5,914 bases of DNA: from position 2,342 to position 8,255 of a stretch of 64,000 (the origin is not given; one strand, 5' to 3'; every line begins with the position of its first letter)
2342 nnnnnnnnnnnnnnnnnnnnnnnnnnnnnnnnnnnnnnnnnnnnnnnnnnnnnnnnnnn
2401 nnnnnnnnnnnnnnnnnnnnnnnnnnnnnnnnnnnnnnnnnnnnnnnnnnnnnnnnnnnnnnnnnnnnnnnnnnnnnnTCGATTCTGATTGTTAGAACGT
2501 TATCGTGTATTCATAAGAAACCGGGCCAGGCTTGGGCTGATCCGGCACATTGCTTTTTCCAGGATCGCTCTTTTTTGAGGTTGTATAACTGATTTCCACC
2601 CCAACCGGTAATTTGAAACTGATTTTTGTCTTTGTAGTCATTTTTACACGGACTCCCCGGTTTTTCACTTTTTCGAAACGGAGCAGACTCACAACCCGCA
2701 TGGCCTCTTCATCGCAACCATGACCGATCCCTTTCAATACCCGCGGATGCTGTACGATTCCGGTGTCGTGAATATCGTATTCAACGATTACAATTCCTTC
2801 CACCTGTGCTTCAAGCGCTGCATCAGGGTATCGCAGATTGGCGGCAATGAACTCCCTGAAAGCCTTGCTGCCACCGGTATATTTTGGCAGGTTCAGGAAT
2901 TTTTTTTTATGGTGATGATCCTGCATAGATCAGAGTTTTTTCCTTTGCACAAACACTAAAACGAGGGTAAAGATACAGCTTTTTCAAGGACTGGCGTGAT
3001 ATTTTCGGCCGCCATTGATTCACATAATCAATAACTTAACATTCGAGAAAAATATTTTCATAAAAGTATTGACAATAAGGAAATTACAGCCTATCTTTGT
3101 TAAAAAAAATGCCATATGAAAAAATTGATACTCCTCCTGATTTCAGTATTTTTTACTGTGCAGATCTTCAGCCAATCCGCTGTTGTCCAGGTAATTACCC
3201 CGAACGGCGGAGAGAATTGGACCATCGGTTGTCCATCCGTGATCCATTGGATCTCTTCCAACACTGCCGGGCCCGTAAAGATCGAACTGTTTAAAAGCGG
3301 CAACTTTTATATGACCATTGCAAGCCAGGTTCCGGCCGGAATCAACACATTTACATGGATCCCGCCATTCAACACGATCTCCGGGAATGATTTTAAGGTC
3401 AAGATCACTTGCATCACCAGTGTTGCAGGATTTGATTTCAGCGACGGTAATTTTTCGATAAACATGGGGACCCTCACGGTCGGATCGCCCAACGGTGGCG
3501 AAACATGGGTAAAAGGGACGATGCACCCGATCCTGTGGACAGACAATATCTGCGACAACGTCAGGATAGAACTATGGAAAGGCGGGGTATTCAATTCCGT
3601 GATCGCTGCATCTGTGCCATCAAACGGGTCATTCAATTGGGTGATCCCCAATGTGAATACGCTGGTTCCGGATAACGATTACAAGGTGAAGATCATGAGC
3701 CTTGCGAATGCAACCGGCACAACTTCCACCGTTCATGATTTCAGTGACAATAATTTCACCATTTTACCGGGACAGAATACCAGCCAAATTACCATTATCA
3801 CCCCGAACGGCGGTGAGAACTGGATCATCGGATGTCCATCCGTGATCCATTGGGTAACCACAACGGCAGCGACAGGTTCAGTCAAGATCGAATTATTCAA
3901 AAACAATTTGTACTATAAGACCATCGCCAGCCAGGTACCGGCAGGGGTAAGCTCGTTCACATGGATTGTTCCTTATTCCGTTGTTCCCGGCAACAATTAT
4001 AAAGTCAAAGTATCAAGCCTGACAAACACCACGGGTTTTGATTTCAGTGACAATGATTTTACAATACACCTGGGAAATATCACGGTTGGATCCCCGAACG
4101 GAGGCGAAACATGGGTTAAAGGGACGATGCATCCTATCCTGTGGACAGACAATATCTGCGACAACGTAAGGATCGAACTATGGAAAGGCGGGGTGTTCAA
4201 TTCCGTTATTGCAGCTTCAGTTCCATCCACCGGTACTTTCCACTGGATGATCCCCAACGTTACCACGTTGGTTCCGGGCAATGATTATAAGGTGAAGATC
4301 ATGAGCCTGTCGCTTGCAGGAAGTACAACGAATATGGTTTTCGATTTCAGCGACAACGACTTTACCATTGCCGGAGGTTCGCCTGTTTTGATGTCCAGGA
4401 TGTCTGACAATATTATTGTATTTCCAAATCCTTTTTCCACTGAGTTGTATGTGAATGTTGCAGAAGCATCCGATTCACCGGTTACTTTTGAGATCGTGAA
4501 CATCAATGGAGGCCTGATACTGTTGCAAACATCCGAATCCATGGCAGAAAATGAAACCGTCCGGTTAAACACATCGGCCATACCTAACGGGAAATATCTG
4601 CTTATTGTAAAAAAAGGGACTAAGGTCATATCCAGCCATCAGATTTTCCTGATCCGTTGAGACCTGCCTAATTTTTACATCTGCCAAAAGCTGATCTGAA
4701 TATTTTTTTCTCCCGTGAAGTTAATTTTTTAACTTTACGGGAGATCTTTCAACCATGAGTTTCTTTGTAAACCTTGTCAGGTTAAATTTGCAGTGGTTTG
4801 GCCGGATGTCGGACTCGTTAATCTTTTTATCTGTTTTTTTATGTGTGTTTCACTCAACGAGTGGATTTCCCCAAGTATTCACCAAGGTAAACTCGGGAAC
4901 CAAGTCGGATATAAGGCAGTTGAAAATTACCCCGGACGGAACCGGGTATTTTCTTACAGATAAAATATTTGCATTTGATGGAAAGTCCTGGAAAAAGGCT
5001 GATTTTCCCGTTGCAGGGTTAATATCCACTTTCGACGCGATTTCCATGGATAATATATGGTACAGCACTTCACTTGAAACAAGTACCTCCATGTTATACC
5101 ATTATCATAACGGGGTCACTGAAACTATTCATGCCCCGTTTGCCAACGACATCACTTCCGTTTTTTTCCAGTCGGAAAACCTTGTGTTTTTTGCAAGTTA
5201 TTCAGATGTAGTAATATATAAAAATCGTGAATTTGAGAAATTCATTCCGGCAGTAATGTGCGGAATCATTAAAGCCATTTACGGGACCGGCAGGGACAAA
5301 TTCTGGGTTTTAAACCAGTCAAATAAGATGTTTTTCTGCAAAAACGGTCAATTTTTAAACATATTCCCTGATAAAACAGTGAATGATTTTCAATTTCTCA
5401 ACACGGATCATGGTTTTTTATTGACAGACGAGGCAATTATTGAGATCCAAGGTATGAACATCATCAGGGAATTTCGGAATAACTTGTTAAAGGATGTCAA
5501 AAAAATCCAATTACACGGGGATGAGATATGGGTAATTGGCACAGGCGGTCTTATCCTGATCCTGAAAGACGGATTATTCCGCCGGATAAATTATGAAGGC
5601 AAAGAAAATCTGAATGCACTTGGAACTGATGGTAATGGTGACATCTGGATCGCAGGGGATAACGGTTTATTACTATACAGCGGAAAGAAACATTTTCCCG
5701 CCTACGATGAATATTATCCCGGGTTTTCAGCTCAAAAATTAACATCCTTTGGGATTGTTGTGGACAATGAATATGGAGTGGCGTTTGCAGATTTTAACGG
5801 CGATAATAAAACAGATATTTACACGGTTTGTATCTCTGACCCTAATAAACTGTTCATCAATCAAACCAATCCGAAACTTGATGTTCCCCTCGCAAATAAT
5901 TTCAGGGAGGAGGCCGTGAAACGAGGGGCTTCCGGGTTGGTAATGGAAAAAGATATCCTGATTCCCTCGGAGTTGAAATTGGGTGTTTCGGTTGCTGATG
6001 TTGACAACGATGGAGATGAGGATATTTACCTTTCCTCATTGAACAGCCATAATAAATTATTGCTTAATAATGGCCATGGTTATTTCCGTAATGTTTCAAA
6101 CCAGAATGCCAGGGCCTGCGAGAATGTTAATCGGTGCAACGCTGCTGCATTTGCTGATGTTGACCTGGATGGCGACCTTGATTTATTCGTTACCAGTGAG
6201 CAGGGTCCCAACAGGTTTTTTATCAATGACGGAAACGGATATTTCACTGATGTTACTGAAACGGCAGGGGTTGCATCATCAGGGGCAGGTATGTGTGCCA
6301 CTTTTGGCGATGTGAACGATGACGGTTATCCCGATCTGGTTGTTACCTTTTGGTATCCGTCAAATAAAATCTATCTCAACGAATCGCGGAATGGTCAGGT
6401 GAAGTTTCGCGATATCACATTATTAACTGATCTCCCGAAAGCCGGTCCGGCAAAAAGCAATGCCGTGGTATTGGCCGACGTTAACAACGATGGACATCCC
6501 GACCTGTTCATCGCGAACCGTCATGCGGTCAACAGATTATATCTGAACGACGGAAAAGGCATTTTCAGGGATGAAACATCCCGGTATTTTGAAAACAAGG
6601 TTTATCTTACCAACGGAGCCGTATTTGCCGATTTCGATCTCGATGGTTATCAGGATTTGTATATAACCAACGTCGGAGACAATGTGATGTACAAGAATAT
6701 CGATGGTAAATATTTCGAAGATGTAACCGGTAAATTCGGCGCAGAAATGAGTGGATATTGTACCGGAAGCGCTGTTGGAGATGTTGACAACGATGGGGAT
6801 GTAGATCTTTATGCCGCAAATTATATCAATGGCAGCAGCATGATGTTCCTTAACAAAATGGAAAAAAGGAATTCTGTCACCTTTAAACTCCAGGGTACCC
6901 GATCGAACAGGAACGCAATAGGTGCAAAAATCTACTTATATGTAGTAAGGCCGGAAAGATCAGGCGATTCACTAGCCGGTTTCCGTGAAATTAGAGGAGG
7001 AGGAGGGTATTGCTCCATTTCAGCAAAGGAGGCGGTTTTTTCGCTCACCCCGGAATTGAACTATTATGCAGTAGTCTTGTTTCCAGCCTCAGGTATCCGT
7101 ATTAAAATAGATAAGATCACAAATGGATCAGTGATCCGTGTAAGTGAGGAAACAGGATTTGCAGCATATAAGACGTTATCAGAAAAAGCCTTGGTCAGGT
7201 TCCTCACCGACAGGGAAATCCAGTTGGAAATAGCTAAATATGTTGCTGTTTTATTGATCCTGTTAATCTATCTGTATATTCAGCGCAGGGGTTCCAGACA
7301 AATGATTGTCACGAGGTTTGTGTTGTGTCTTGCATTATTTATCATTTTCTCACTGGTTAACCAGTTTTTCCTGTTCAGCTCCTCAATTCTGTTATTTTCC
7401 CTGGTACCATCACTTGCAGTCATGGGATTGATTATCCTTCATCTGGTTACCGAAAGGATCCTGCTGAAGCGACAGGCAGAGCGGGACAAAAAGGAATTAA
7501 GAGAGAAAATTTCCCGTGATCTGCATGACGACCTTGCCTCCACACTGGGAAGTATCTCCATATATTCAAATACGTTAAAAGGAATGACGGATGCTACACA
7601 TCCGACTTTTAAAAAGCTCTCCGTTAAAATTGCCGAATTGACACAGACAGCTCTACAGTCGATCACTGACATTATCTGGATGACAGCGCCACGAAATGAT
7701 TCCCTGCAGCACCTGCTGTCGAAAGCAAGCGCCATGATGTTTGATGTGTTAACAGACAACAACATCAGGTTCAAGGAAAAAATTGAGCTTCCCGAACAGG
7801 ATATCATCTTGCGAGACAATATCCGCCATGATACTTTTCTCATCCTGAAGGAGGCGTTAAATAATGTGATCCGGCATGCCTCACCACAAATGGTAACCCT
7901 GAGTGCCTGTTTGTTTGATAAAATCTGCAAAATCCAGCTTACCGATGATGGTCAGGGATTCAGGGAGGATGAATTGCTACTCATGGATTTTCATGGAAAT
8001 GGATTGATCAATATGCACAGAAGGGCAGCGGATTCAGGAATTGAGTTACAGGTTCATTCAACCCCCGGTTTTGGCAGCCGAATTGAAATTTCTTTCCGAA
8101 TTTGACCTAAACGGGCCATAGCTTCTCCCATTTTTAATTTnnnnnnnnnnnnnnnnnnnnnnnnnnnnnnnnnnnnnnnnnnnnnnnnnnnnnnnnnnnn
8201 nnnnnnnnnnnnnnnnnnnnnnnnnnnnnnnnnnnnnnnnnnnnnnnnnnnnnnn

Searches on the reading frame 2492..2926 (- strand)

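Call 19: search_protein_families(library=pfam, proteins=[window:2492-2926:-], max_evalue=0.001)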
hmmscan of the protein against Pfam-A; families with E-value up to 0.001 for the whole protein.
window:2492-2926:- (144 aa): 1 family
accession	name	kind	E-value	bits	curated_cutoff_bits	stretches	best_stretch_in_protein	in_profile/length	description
PF03544.19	TonB_C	-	2.1e-14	54.2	24.6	1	30-106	2-79/79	Gram-negative bacterial TonB protein C-terminal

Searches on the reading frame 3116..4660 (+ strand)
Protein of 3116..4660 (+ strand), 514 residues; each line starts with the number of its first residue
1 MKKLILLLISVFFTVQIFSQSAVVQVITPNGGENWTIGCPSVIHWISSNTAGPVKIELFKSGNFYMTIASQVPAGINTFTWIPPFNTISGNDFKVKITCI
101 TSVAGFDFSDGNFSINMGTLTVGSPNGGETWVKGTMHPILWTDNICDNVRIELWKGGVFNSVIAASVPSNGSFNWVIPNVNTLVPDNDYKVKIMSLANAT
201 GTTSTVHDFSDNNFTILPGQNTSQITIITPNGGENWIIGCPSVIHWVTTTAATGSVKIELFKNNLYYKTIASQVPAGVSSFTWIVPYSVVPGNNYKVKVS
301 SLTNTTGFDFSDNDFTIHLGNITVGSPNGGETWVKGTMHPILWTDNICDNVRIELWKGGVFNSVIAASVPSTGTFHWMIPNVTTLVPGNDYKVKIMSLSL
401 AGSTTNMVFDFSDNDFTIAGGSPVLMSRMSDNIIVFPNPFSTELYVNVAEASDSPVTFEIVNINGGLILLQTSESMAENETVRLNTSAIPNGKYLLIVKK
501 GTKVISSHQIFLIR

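Call 19: search_protein_families(library=pfam, proteins=[window:3116-4660:+], max_evalue=0.001)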
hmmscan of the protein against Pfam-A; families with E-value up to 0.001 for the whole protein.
window:3116-4660:+ (514 aa): 2 families
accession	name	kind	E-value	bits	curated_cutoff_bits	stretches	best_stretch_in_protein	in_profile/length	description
PF10342.15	Kre9_KNH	-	2.9e-24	86.1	24.6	3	229-313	1-91/94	Kre9/KNH-like N-terminal Ig-like domain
PF18962.6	Por_Secre_tail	-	4.7e-10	40.1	27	1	435-506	1-70/75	Secretion system C-terminal sorting domain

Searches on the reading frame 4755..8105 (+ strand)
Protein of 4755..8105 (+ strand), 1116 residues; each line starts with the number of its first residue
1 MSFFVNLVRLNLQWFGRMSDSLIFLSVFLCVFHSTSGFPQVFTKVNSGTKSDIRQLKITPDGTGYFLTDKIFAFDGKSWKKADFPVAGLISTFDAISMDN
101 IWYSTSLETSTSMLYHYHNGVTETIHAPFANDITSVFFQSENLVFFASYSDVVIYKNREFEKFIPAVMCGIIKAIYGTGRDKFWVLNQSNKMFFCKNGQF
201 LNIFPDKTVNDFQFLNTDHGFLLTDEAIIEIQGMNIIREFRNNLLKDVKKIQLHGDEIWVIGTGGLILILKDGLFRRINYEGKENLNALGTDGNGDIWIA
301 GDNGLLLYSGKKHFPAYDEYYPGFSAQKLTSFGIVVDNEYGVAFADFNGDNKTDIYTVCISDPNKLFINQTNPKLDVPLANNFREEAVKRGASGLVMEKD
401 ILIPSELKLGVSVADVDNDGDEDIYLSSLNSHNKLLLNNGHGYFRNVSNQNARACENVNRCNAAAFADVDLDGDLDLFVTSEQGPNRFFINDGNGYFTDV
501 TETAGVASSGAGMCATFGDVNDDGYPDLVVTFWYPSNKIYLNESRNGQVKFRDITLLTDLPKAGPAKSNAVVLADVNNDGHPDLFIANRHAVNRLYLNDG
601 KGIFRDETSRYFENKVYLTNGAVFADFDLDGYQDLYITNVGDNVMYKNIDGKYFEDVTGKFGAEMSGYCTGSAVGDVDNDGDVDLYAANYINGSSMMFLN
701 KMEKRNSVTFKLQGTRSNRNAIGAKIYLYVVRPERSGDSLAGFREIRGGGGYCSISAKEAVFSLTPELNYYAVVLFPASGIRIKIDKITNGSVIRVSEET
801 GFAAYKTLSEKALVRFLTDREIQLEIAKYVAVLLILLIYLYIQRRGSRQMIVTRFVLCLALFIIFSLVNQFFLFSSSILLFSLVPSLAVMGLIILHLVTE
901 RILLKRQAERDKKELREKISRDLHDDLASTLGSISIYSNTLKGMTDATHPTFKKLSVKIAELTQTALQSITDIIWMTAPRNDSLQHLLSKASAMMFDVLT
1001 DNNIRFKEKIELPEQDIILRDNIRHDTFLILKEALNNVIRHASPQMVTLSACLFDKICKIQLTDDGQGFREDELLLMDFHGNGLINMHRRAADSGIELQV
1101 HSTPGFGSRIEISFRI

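Call 19: search_protein_families(library=pfam, proteins=[window:4755-8105:+], max_evalue=0.001)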
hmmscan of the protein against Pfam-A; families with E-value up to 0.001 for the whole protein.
window:4755-8105:+ (1116 aa): 6 families
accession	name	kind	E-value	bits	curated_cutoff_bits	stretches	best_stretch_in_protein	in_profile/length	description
PF13517.12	FG-GAP_3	-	4.1e-47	159.1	26.9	5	468-530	1-61/61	FG-GAP-like repeat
PF01839.29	FG-GAP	-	4.6e-18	65.1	22.1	0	570-589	4-23/37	FG-GAP repeat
PF07730.19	HisKA_3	-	5e-06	27.4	24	1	916-975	2-61/68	Histidine kinase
PF02518.31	HATPase_c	-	6.2e-06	27.1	26.4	1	1029-1114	8-107/111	Histidine kinase-, DNA gyrase B-, and HSP90-like ATPase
PF16743.10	PliI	-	1.9e-05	24.8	27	0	547-597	50-88/123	Periplasmic lysozyme inhibitor of I-type lysozyme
PF13581.12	HATPase_c_2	-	0.00099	19.6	27.4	0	1021-1074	26-84/127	Histidine kinase-like ATPase domain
